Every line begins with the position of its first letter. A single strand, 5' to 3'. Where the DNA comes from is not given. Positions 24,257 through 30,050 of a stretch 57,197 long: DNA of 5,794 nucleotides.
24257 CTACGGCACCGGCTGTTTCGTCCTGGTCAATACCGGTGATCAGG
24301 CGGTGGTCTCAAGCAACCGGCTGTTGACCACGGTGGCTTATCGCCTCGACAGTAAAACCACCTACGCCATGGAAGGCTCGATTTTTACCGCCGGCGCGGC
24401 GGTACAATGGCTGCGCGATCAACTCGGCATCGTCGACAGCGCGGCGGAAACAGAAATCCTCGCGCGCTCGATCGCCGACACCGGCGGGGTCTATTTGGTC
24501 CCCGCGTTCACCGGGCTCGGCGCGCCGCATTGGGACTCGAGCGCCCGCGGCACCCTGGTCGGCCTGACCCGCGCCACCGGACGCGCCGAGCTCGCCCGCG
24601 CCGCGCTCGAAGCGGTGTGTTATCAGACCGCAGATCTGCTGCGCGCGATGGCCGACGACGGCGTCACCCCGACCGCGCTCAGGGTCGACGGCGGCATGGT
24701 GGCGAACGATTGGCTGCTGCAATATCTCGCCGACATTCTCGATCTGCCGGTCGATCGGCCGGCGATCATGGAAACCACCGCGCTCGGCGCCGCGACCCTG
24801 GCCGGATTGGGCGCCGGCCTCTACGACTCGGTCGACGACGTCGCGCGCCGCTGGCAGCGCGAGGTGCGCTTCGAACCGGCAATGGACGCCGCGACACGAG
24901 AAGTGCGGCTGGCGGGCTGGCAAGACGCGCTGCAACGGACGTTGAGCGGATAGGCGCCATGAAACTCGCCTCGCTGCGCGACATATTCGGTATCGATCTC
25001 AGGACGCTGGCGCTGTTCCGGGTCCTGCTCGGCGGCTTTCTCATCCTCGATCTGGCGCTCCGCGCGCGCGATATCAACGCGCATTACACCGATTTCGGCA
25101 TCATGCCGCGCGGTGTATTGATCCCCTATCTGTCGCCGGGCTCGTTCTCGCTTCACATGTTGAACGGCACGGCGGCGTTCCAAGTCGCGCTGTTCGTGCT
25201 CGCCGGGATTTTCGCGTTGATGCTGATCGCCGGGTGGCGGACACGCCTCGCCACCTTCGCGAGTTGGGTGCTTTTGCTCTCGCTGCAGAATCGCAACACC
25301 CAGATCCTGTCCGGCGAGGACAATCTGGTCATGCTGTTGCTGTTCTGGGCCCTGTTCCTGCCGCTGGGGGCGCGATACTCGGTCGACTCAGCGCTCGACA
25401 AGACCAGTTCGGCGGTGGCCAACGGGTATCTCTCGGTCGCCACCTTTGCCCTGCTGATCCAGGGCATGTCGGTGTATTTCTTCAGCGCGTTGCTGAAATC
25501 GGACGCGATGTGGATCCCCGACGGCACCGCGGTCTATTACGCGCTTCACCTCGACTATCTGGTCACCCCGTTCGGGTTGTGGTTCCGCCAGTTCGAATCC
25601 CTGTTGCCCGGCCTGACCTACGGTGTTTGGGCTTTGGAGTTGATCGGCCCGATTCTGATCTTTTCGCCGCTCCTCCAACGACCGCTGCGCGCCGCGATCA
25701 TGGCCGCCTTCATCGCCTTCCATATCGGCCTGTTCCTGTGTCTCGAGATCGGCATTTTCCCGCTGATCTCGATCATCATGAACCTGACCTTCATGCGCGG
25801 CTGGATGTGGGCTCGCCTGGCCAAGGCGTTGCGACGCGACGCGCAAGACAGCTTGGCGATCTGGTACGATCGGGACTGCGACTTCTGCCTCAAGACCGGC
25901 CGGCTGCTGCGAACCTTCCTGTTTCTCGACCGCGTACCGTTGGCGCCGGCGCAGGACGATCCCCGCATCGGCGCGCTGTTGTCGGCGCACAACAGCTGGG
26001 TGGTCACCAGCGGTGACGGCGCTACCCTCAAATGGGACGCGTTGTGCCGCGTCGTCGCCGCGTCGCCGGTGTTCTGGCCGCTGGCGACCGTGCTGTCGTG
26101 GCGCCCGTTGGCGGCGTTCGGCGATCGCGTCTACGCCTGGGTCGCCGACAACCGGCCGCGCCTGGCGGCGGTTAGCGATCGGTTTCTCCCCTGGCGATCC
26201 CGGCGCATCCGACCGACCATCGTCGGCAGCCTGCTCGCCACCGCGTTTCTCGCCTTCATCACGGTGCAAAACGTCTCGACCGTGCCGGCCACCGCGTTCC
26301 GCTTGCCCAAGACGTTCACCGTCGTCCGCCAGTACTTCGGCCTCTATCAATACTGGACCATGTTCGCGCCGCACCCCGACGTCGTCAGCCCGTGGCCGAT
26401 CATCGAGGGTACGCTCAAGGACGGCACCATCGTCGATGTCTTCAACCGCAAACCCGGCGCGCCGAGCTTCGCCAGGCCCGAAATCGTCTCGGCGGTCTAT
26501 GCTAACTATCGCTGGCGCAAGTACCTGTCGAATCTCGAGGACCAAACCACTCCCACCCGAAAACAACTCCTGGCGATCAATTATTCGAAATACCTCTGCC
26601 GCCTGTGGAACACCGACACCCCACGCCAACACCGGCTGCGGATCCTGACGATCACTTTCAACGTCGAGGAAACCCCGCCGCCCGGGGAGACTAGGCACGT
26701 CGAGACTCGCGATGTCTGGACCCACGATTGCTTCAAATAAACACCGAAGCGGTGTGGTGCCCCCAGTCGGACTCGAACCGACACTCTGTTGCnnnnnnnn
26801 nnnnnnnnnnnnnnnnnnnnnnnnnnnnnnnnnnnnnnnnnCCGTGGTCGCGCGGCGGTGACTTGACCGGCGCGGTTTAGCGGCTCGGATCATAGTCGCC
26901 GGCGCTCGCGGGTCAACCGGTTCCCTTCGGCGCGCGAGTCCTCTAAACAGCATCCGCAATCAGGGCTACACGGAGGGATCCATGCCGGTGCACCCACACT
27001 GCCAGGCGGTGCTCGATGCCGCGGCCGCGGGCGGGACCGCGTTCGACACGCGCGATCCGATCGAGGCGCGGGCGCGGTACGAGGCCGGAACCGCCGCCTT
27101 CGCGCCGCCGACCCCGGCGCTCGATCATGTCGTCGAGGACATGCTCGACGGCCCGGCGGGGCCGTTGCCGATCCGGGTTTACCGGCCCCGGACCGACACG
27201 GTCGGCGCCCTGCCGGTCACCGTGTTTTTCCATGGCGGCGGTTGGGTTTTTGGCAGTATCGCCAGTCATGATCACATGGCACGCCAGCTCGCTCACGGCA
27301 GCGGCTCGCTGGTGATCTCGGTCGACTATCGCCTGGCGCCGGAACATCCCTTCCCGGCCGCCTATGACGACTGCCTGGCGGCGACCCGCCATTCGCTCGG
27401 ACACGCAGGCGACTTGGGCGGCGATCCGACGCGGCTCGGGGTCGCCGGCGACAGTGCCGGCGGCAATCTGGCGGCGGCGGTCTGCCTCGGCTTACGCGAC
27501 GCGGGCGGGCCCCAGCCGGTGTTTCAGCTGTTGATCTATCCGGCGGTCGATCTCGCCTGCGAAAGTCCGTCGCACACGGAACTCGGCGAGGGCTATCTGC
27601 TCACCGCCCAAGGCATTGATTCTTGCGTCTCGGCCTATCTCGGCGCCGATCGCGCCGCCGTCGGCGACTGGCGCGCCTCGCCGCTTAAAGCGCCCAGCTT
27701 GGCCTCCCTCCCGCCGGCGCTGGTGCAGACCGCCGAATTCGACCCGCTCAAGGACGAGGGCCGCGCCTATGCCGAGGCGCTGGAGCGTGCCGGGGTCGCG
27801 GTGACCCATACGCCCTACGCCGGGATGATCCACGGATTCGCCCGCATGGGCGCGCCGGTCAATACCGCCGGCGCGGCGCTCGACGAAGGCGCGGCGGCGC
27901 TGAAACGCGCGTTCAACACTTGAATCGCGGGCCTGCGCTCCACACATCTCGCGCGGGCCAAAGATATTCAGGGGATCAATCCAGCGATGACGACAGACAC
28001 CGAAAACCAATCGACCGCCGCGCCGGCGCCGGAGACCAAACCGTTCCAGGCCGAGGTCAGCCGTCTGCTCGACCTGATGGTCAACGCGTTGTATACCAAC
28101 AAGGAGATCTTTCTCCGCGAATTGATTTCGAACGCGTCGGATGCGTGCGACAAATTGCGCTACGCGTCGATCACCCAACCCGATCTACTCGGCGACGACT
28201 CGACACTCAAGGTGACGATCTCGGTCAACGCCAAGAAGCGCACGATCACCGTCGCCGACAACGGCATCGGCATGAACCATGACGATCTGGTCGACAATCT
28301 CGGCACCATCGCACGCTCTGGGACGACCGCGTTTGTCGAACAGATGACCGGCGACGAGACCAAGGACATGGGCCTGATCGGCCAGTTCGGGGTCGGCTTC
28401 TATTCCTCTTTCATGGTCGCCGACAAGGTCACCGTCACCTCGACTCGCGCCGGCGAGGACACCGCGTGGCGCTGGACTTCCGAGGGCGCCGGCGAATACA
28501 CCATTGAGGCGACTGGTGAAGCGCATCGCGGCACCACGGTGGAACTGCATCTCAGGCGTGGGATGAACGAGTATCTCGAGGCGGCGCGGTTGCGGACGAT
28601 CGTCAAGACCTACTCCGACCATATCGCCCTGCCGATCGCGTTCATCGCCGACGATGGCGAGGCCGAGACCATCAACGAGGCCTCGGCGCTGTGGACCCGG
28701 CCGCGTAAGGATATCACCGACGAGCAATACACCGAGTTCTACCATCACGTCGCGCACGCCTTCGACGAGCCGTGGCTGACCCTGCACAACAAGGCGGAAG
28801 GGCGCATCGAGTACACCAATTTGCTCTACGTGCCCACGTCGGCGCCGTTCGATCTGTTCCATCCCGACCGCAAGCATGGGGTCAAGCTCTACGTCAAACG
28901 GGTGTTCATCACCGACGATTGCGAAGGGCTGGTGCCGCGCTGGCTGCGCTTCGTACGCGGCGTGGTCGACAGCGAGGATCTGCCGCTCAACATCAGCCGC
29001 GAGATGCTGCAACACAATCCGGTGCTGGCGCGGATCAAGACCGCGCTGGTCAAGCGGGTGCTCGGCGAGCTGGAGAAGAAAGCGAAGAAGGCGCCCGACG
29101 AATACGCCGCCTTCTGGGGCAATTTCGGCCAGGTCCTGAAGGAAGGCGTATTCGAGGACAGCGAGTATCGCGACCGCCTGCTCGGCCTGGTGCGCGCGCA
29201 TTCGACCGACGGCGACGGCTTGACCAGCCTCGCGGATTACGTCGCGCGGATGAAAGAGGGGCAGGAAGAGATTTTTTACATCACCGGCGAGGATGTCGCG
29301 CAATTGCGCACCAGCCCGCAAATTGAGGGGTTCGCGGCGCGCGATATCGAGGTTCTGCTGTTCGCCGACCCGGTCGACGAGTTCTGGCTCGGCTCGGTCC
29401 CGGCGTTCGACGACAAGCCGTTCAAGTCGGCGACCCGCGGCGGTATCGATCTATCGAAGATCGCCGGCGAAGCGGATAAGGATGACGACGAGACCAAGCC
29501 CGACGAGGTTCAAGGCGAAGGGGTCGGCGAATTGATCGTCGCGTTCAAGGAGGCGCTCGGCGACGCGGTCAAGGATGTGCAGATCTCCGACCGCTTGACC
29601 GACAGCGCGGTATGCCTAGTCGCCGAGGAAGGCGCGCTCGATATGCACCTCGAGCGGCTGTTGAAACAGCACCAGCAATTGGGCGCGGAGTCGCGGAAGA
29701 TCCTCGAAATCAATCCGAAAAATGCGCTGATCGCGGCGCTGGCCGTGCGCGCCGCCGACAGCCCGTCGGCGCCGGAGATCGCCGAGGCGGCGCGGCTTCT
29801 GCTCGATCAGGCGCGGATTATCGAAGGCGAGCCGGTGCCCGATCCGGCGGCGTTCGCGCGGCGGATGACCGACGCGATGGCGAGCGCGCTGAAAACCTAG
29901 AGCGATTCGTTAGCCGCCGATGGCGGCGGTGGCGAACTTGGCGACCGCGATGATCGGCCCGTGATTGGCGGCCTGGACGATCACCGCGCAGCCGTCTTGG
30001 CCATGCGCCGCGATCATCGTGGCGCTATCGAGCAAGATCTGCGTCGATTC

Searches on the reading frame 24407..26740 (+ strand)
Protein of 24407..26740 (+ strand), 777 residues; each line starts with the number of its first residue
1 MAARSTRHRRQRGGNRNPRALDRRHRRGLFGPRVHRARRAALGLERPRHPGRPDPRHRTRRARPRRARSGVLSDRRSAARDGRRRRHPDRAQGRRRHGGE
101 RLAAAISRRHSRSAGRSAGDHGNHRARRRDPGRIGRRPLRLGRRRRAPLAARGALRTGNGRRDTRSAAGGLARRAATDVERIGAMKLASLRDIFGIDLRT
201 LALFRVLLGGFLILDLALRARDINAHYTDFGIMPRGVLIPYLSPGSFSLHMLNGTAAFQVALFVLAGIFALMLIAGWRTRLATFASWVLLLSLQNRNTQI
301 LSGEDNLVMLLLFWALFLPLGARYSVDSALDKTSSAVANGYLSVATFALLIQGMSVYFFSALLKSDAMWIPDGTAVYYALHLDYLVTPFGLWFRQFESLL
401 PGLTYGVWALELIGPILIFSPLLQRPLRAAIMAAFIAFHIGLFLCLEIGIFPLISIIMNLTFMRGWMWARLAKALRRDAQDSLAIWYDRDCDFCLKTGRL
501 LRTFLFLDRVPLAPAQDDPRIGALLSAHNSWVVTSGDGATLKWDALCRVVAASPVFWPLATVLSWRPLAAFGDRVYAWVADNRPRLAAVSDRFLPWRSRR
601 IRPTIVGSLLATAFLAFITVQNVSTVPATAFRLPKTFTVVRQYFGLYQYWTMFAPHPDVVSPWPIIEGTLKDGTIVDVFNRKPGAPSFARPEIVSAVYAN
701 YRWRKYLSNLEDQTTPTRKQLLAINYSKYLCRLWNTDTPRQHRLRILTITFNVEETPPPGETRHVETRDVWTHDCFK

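Call 7: search_protein_families(library=ncbifam, proteins=[window:24407-26740:+], max_evalue=0.00001)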
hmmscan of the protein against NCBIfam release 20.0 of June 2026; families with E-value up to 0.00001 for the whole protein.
window:24407-26740:+ (777 aa): 1 family
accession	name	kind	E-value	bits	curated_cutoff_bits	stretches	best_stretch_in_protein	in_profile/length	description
TIGR04033.1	export_SdpB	subfamily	6.9e-09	35.7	178.4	1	254-456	61-265/276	sporulation-delaying protein SdpB family protein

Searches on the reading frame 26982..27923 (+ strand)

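Call 7: search_protein_families(library=ncbifam, proteins=[window:26982-27923:+], max_evalue=0.00001)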
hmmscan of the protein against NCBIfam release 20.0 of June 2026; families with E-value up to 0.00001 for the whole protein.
window:26982-27923:+ (313 aa): 8 families
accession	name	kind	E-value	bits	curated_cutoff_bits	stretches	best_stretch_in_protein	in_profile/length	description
NF058653.1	LipP1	equivalog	4.8e-101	337.6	350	1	5-307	1-300/300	LipP1 family hormone-sensitive lipase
NF033149.0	CHL_hydrolase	equivalog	1.5e-74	250.8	500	1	1-311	1-309/310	chloramphenicol hydrolase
NF007547.0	PRK10162.1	equivalog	3.3e-44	151.1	389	1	8-306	18-314/321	acetyl esterase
NF058651.1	GESAG_HSLs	subfamily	1e-41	142.9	430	1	79-306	69-291/296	GESAG motif subfamily hormone-sensitive lipase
NF058649.1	GTSAG_HSLs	subfamily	2.8e-26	92.7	380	1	8-287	25-289/312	GTSAG motif subfamily hormone-sensitive lipase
NF058650.1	GCSAG_HSLs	subfamily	5.8e-19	68.8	410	1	79-287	87-290/314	GCSAG motif subfamily hormone-sensitive lipase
NF052352.1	TriaclglyLipLipYMycb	equivalog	3.1e-08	33.2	450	1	151-284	258-375/397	triacylglycerol lipase LipY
NF052354.1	EstLipQMycob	equivalog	2.3e-07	29.8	700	1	73-174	161-262/418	esterase LipQ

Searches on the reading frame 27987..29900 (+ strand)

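Call 7: search_protein_families(library=ncbifam, proteins=[window:27987-29900:+], max_evalue=0.00001)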
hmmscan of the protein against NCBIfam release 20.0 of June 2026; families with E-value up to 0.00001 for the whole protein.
window:27987-29900:+ (637 aa): 4 families
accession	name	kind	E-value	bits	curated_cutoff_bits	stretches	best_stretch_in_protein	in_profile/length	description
NF003555.1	PRK05218.1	equivalog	1.2e-232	773.8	371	1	16-631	1-614/614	molecular chaperone HtpG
NF010683.0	PRK14083.1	equivalog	1.1e-59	202.4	455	1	17-420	5-388/604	HSP90 family protein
NF050001.1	restrict_BbrUII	equivalog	8.1e-09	34.6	550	1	74-167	38-130/659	BbrUII/HgiDII family restriction enzyme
NF047352.1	P_loop_sacsin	domain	2.3e-07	31.2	50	1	42-150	3-79/80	sacsin N-terminal ATP-binding-like domain-containing protein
